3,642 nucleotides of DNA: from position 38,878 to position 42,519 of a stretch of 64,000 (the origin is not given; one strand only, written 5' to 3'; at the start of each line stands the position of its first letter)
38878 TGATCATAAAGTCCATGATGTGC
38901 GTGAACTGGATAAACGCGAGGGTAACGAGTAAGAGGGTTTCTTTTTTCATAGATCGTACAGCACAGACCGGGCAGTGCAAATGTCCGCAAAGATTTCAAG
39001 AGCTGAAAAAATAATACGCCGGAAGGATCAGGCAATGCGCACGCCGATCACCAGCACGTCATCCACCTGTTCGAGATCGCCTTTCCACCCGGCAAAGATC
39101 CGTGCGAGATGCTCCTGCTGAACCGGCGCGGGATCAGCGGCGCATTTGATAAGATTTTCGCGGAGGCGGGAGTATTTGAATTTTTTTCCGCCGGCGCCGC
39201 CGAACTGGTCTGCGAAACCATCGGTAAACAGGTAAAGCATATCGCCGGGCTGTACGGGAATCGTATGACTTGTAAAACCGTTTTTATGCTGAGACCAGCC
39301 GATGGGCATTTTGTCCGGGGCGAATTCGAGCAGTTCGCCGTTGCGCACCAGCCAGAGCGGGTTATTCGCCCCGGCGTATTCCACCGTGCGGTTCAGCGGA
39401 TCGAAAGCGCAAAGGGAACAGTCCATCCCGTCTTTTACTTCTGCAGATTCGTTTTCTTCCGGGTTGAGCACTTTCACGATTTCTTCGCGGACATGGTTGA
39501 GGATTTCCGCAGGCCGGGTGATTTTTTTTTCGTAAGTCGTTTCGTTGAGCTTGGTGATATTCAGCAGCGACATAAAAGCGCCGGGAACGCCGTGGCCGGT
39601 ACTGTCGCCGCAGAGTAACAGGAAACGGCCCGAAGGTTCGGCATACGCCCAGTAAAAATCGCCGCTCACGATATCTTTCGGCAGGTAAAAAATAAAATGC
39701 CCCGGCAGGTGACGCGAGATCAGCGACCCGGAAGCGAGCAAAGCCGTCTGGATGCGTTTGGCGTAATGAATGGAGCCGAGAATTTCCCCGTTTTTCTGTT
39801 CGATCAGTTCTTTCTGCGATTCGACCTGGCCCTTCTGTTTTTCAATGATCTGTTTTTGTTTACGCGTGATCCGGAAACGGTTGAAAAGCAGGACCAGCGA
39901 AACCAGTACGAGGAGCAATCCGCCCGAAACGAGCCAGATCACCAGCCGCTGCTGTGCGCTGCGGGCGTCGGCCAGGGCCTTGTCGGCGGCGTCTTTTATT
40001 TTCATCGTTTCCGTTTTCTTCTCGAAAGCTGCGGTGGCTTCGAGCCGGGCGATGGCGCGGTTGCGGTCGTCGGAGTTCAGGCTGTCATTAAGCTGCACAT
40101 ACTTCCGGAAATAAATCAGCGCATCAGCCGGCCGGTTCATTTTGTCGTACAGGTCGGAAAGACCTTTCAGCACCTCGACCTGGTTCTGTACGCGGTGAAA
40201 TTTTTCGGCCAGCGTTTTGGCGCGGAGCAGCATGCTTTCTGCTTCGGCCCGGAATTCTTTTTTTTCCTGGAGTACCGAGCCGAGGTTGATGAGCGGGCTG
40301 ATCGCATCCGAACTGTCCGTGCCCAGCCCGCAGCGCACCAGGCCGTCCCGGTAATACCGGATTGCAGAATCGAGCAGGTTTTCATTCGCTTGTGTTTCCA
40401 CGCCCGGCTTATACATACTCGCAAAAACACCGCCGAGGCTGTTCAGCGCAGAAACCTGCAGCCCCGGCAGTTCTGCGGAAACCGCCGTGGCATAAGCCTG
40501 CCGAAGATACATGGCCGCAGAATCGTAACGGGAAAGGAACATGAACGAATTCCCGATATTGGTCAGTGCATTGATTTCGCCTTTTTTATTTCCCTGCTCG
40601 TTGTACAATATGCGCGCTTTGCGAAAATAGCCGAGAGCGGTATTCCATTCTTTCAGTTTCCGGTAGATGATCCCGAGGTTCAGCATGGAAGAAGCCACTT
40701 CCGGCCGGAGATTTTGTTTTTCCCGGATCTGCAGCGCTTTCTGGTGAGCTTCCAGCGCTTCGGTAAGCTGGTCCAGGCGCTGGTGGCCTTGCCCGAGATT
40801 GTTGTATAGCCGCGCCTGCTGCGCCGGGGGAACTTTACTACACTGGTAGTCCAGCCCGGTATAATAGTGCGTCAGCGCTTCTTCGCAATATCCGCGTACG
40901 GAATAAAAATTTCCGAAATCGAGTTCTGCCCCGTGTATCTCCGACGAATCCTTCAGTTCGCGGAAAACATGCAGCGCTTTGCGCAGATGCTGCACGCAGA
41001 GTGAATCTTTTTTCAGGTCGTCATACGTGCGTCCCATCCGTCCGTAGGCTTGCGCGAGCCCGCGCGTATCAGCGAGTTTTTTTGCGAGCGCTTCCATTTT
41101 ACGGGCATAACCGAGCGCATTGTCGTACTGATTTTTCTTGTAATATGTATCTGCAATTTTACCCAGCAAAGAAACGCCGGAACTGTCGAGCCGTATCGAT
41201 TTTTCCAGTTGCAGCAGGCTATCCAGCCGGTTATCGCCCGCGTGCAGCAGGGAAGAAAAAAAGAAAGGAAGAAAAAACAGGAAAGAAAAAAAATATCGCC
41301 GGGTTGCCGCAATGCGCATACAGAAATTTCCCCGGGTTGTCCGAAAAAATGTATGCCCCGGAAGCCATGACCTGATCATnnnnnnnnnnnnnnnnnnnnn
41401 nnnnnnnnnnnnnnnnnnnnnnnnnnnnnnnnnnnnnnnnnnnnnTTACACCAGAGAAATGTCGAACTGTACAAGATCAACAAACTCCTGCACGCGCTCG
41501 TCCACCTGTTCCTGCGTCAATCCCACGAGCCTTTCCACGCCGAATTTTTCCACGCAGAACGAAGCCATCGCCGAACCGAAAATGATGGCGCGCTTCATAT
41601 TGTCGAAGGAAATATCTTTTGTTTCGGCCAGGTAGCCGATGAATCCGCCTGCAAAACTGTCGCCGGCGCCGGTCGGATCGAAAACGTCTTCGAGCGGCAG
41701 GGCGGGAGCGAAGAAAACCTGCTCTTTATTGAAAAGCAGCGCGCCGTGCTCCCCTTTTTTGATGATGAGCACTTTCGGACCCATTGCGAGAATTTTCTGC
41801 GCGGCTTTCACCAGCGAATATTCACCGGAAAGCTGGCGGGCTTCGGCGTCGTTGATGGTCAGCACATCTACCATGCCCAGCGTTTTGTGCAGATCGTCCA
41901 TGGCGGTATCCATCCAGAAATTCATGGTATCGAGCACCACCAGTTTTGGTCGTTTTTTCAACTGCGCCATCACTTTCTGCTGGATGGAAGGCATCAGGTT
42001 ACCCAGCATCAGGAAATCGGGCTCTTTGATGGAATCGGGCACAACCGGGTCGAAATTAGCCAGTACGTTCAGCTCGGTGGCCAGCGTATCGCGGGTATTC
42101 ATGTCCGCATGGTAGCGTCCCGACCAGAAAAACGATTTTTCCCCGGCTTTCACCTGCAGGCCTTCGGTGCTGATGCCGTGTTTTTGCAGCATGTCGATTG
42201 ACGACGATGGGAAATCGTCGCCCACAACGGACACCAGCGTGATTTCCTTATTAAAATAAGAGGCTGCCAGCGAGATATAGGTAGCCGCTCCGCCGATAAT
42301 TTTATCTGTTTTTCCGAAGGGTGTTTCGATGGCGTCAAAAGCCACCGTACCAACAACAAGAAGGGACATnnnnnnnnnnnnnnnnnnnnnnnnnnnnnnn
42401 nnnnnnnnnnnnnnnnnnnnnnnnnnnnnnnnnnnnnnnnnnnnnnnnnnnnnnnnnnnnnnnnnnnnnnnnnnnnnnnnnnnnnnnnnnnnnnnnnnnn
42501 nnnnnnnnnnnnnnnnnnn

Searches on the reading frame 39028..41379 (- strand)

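Call 7: search_protein_families(library=ncbifam, proteins=[window:39028-41379:-])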
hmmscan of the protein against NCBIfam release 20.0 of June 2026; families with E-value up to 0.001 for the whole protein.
window:39028-41379:- (783 aa): 7 families
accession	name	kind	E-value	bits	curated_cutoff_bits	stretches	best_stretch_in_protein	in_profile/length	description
NF038263.1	prot_phos_SiaA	equivalog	1.4e-45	156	700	1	513-782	391-657/658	biofilm regulation protein phosphatase SiaA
NF053520.1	HK_Porph_FimS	equivalog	3.1e-13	48.9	600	2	156-296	171-311/618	sensor histidine kinase FimS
NF041717.1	HaaA_phane_TPR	equivalog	7.8e-09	34.2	1125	1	188-320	591-723/882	cyclophane-containing RiPP biosynthesis TPR protein HaaT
NF053779.1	BT3442_fam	equivalog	3.6e-08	32.6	940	1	185-320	98-233/563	BT3442 family protein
NF058541.1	SusR_regulator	equivalog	4.4e-06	26.2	480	0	69-301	43-273/515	SusR family glycan utilization regulator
NF040959.1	MamA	equivalog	1.6e-05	24.5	200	0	187-256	137-200/204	magnetosome protein MamA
NF053617.1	SARPRegAfsRStmc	equivalog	0.00014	19.9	1430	1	187-336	734-880/986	SARP-family global regulator AfsR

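Call 8: search_protein_families(library=pfam, proteins=[window:39028-41379:-])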
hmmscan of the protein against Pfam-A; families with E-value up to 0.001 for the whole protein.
window:39028-41379:- (783 aa): 9 families
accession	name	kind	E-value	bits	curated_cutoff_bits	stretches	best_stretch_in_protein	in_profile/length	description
PF13424.12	TPR_12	-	2.3e-32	111.5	30.1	4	188-255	2-71/77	Tetratricopeptide repeat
PF07228.17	SpoIIE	-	9.6e-23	81.6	25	1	583-782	2-191/192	Stage II sporulation protein E (SpoIIE)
PF00515.34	TPR_1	-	7.2e-18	64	27.8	1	189-220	1-32/34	Tetratricopeptide repeat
PF13374.12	TPR_10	-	8.5e-14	51.5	27.5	2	189-221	2-34/42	Tetratricopeptide repeat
PF07719.23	TPR_2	-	1.5e-13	50.2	27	0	232-259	4-31/34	Tetratricopeptide repeat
PF13181.12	TPR_8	-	5.6e-12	45.3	25.7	0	189-221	1-33/34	Tetratricopeptide repeat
PF24885.1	TPR_NPHP3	-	3.2e-10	40.3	100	1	182-264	92-177/239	Nephrocystin-3 TPR domain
PF13176.12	TPR_7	-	1e-09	38.2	27.9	0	232-254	2-24/36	Tetratricopeptide repeat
PF13432.12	TPR_16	-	0.00072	20.4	32.7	0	195-257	3-59/65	Tetratricopeptide repeat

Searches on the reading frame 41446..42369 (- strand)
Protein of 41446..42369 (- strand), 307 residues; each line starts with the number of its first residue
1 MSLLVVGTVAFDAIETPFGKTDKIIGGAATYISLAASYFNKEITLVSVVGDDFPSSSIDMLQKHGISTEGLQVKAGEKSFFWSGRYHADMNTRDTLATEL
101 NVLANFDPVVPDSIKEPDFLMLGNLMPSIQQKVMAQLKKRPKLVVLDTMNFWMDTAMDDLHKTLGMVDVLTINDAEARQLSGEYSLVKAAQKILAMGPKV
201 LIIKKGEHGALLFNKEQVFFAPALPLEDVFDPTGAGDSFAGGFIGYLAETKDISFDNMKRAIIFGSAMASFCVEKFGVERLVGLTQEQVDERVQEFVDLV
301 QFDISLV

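Call 7: search_protein_families(library=ncbifam, proteins=[window:41446-42369:-])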
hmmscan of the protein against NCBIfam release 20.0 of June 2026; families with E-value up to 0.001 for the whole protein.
window:41446-42369:- (307 aa): 18 families
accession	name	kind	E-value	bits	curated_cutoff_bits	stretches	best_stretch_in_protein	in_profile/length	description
TIGR02152.1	D_ribokin_bact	equivalog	1e-22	80.9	299.65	1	161-280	170-288/298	ribokinase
TIGR04382.1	myo_inos_iolC_N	equivalog_domain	3.6e-19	69.2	300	1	155-277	177-294/309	5-dehydro-2-deoxygluconokinase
NF053626.1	RibKinHalex1628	equivalog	6.7e-16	58.6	330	1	25-279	37-279/293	ATP-dependent ribose-1-phosphate kinase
TIGR03168.1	1-PFK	subfamily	1.3e-15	57.1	216.4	1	109-272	120-285/305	hexose kinase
TIGR03828.1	pfkB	equivalog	4e-15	55.6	292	1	110-273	121-286/305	1-phosphofructokinase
NF040938.1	KDG_KDGal_kin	equivalog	5.5e-15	55.3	400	1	152-274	167-285/305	bifunctional 2-dehydro-3-deoxygluconokinase/2-dehydro-3-deoxygalactonokinase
NF008353.0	PRK11142.1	equivalog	6.8e-14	52.1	341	1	25-287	38-298/307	ribokinase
TIGR02198.1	rfaE_dom_I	equivalog_domain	3.5e-13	49.4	345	1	20-280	42-304/315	D-glycero-beta-D-manno-heptose-7-phosphate kinase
NF041164.1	NucKinThplmales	equivalog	5.3e-13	48.8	450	1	26-275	38-274/295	nucleoside kinase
NF049991.1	TagKinase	equivalog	2.6e-12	46.2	420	1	156-246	184-274/321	tagatose kinase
NF006957.1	PRK09434.1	equivalog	1.8e-11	44.1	450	1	150-262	161-275/302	fructokinase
NF007321.0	PRK09813.1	equivalog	3.1e-11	43.3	247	1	26-275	24-257/261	fructoselysine 6-kinase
NF041332.1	KDG_KDGal_kin_Halo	equivalog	8.9e-11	41.8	440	1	154-275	177-294/320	bifunctional 2-dehydro-3-deoxygluconokinase/2-dehydro-3-deoxygalactonokinase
NF052444.1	DhDoxglucKinKdgK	equivalog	9.5e-09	35.1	400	1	154-246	176-268/303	2-dehydro-3-deoxygluconokinase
NF041320.1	pfkB_Halo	equivalog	1.1e-07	31.6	400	1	175-278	185-282/302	1-phosphofructokinase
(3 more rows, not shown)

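Call 8: search_protein_families(library=pfam, proteins=[window:41446-42369:-])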
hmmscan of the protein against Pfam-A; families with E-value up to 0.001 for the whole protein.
window:41446-42369:- (307 aa): 2 families
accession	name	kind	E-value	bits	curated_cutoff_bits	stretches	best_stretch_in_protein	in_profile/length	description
PF00294.29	PfkB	-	1.6e-36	126.7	25.8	1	20-278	30-295/302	pfkB family carbohydrate kinase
PF08543.17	Phos_pyr_kin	-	8.6e-05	22.5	27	1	146-253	98-217/246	Phosphomethylpyrimidine kinase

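Call 12: find_encoding_contigs(protein=window:41446-42369:-, flank=10000, max_places=10)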
Protein window:41446-42369:- (307 aa): 3 contigs read that carry it; 2 places shown.
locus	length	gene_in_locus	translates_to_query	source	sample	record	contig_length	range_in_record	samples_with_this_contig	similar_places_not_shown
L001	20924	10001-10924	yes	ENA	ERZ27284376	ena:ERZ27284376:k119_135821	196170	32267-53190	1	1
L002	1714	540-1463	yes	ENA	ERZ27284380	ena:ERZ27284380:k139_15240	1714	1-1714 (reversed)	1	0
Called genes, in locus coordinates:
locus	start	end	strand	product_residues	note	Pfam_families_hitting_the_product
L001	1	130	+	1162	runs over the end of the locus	PF06739:SBBP (faint), PF00082:Peptidase_S8, PF13860:FlgD_ig (weak), PF18962:Por_Secre_tail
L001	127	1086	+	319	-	-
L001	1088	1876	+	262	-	-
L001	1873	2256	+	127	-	-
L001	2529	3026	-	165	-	PF01936:NYN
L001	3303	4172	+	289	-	PF00589:Phage_integrase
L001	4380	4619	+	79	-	-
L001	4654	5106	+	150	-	-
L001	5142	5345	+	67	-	-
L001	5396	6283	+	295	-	PF02086:MethyltransfD12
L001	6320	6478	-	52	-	-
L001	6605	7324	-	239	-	PF04542:Sigma70_r2 (faint)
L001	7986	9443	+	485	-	PF00589:Phage_integrase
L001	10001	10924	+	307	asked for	PF00294:PfkB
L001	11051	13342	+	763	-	PF00515:TPR_1 (faint), PF07719:TPR_2 (faint), PF13176:TPR_7 (faint), PF13181:TPR_8 (faint), PF13424:TPR_12, PF24885:TPR_NPHP3, PF13424:TPR_12, PF07228:SpoIIE, +1 more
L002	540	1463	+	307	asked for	PF00294:PfkB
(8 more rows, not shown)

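Call 21: find_homologous_proteins(query=window:41446-42369:-, max_evalue=1e-40)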
Query window:41446-42369:- (307 aa): 8000 proteins with E <= 1e-40 among 8000 candidates; the best 120 are listed.
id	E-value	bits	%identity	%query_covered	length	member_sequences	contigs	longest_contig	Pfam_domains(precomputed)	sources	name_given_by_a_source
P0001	2.4e-197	672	100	100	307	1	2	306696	PF00294.30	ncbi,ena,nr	ncbi:MAG: ydjH [Bacteroidetes bacterium]|nr:MAG: ydjH [Bacteroidota bacterium]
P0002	9.2e-186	634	93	100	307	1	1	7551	PF00294.30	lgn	-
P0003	1.2e-178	611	90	100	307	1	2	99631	PF00294.30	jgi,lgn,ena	-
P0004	3.0e-178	609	90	100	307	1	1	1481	PF00294.30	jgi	jgi:sugar/nucleoside kinase (ribokinase family)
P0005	9.9e-177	604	89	100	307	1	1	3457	PF00294.30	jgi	jgi:sugar/nucleoside kinase (ribokinase family)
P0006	1.1e-176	604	89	100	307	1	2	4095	PF00294.30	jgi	jgi:sugar/nucleoside kinase (ribokinase family)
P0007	1.6e-176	604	89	100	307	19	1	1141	PF00294.30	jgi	jgi:sugar/nucleoside kinase (ribokinase family)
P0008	3.1e-176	603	89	100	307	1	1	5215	PF00294.30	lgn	-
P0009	5.8e-176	602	88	100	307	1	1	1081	PF00294.30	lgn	-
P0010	2.0e-175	600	89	100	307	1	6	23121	PF00294.30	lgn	-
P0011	2.4e-175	600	88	100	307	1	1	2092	PF00294.30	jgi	jgi:sugar/nucleoside kinase (ribokinase family)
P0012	3.9e-175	599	89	100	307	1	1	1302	PF00294.30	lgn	-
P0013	6.6e-175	598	88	100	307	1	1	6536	PF00294.30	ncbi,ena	-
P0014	8.6e-175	598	88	100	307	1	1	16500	PF00294.30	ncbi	ncbi:MAG: PfkB family carbohydrate kinase [Bacteroidia bacterium]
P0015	1.8e-174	597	87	100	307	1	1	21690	PF00294.30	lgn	-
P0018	4.3e-174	596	87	100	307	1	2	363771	PF00294.30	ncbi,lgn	-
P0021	1.4e-173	594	87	100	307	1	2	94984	PF00294.30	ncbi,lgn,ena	-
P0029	3.7e-173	593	88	100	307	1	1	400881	PF00294.30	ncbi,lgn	-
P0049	3.3e-172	590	86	100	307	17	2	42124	PF00294.30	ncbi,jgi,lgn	jgi:sugar/nucleoside kinase (ribokinase family)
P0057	1.0e-171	588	87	100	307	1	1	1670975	PF00294.30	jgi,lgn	jgi:sugar/nucleoside kinase (ribokinase family)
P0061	1.4e-171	587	86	100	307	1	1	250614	PF00294.30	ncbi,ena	-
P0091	4.7e-170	583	85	100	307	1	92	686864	PF00294.30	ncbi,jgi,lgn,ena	jgi:sugar/nucleoside kinase (ribokinase family)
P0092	4.7e-170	582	85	100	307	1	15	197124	PF00294.30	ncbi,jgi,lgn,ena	jgi:sugar/nucleoside kinase (ribokinase family)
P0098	9.8e-170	581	86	100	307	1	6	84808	PF00294.30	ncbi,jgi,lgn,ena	jgi:sugar/nucleoside kinase (ribokinase family)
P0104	1.6e-169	581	86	100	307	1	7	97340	PF00294.30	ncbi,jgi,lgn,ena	-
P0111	2.7e-169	580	86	100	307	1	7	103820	PF00294.30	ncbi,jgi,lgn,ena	jgi:sugar/nucleoside kinase (ribokinase family)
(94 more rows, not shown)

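Call 24: find_encoding_contigs(protein=P0002, flank=4000, max_places=3)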
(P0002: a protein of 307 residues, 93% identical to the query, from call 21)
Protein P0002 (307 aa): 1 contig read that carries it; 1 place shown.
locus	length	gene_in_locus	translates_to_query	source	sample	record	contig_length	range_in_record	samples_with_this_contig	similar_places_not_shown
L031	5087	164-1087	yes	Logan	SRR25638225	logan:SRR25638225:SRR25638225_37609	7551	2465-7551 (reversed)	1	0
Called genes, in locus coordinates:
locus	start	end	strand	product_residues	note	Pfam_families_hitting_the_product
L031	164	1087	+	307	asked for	PF00294:PfkB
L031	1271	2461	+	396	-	PF07690:MFS_1, PF00083:Sugar_tr, PF07690:MFS_1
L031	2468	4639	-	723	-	PF03403:PAF-AH_p_II (faint)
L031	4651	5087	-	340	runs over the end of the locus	-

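Call 25: find_encoding_contigs(protein=P0003, flank=4000, max_places=3)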
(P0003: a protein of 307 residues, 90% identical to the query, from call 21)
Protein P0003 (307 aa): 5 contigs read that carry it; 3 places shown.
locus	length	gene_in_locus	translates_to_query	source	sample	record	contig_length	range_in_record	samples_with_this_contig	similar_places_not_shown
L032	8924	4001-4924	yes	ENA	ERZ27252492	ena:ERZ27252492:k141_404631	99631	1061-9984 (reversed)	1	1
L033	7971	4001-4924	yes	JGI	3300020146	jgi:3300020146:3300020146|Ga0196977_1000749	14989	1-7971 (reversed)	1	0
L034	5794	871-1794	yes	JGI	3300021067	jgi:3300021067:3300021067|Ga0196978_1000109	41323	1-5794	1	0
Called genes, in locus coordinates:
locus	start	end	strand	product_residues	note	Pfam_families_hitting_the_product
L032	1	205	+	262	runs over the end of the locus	PF13424:TPR_12 (weak)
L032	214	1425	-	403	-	PF00083:Sugar_tr, PF07690:MFS_1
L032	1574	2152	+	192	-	PF04542:Sigma70_r2, PF04545:Sigma70_r4, PF08281:Sigma70_r4_2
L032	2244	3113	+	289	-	PF16220:DUF4880 (weak), PF04773:FecR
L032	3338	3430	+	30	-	-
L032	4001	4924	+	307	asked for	PF00294:PfkB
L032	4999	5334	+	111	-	-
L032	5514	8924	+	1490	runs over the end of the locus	?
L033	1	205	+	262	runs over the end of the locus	PF13424:TPR_12 (weak)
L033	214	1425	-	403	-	PF00083:Sugar_tr, PF07690:MFS_1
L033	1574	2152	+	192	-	PF04542:Sigma70_r2, PF04545:Sigma70_r4, PF08281:Sigma70_r4_2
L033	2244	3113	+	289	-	PF16220:DUF4880 (weak), PF04773:FecR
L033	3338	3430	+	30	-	-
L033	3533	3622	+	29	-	-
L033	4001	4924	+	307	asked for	PF00294:PfkB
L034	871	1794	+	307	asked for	PF00294:PfkB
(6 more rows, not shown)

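Call 26: find_encoding_contigs(protein=P0057, flank=4000, max_places=3)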
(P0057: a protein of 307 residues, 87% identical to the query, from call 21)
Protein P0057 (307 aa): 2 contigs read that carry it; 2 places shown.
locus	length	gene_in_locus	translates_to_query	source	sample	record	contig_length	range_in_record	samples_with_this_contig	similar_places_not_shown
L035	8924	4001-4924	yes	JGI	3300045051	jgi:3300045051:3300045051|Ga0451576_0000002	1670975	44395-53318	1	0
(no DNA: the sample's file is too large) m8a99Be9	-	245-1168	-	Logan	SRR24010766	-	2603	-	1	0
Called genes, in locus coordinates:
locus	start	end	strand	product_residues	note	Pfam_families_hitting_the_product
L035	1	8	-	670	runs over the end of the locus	PF13231:PMT_2 (weak), PF13424:TPR_12 (faint), PF13431:TPR_17 (faint), PF13428:TPR_14 (faint), PF07719:TPR_2 (faint), PF13414:TPR_11 (faint), PF00515:TPR_1 (weak), PF13181:TPR_8 (weak), +3 more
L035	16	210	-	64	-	-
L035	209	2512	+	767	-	PF20009:GEVED, PF19081:Ig_7, PF18911:PKD_4, PF00801:PKD, PF18962:Por_Secre_tail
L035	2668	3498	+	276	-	PF00106:adh_short, PF08659:KR, PF13561:adh_short_C2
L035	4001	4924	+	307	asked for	PF00294:PfkB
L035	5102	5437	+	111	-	-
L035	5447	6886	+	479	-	PF03062:MBOAT, PF13813:MBOAT_2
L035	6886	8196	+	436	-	PF16822:ALGX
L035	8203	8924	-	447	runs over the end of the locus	PF13638:PIN_4, PF02562:PhoH, PF13604:AAA_30 (faint)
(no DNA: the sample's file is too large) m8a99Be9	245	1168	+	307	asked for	PF00294:PfkB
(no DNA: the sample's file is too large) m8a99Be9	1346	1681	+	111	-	-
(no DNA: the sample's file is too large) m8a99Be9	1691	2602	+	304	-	?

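Call 40: list_cluster_members(proteins=[P0091, P0092, P0049, P0098, P0111, P0104, P0018, P0029, P0021, P0061])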
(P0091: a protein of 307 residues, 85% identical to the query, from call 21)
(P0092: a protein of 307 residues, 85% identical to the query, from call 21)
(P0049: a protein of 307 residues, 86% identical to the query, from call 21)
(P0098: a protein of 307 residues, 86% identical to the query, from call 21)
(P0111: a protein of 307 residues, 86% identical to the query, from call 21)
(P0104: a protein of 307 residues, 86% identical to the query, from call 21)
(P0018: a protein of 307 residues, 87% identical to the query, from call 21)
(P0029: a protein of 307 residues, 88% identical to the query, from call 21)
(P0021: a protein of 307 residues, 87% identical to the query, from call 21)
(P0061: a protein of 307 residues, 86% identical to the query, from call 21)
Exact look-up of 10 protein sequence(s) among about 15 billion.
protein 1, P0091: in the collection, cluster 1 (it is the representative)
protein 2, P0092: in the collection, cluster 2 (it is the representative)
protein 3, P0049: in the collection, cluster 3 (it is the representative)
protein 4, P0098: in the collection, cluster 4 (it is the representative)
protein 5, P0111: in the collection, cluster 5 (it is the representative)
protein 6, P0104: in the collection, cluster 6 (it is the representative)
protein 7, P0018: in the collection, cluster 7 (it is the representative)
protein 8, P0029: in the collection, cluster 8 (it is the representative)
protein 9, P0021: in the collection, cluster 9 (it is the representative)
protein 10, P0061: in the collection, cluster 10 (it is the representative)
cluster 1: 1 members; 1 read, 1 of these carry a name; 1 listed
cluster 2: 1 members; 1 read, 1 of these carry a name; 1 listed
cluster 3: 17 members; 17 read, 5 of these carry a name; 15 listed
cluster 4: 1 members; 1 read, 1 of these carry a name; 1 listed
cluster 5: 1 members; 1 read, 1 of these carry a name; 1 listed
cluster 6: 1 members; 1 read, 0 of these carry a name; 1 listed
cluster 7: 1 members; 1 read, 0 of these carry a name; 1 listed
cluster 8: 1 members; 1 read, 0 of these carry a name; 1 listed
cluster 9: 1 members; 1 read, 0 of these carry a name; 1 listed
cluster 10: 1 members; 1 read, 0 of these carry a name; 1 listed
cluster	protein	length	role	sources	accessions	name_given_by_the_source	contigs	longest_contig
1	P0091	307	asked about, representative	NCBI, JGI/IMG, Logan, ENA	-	sugar/nucleoside kinase (ribokinase family)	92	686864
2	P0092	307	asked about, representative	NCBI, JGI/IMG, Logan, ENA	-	sugar/nucleoside kinase (ribokinase family)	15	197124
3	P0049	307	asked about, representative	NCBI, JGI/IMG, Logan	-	sugar/nucleoside kinase (ribokinase family)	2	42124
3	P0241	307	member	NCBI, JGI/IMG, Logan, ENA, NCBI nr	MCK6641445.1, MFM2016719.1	MAG: putative carbohydrate kinase, PfkB family [Bacteroidota bacterium] | sugar/nucleoside kinase (ribokinase family) | PfkB family carbohydrate kinase [Bacteroidia bacterium]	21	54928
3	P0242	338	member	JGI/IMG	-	sugar/nucleoside kinase (ribokinase family)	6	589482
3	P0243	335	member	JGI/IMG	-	sugar/nucleoside kinase (ribokinase family)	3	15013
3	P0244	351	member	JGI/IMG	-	sugar/nucleoside kinase (ribokinase family)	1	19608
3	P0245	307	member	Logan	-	-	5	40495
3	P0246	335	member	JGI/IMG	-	-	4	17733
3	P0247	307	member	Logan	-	-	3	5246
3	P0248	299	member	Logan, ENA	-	-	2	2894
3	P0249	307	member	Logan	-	-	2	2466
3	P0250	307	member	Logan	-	-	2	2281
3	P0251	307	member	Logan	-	-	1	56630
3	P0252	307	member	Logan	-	-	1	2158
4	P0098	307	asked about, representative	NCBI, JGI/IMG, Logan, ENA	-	sugar/nucleoside kinase (ribokinase family)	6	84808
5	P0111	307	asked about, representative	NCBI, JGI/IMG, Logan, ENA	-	sugar/nucleoside kinase (ribokinase family)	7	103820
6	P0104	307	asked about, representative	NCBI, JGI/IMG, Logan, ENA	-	-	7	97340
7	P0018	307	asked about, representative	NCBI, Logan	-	-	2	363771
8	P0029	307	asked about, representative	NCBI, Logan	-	-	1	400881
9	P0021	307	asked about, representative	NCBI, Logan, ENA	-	-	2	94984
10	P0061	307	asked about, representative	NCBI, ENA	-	-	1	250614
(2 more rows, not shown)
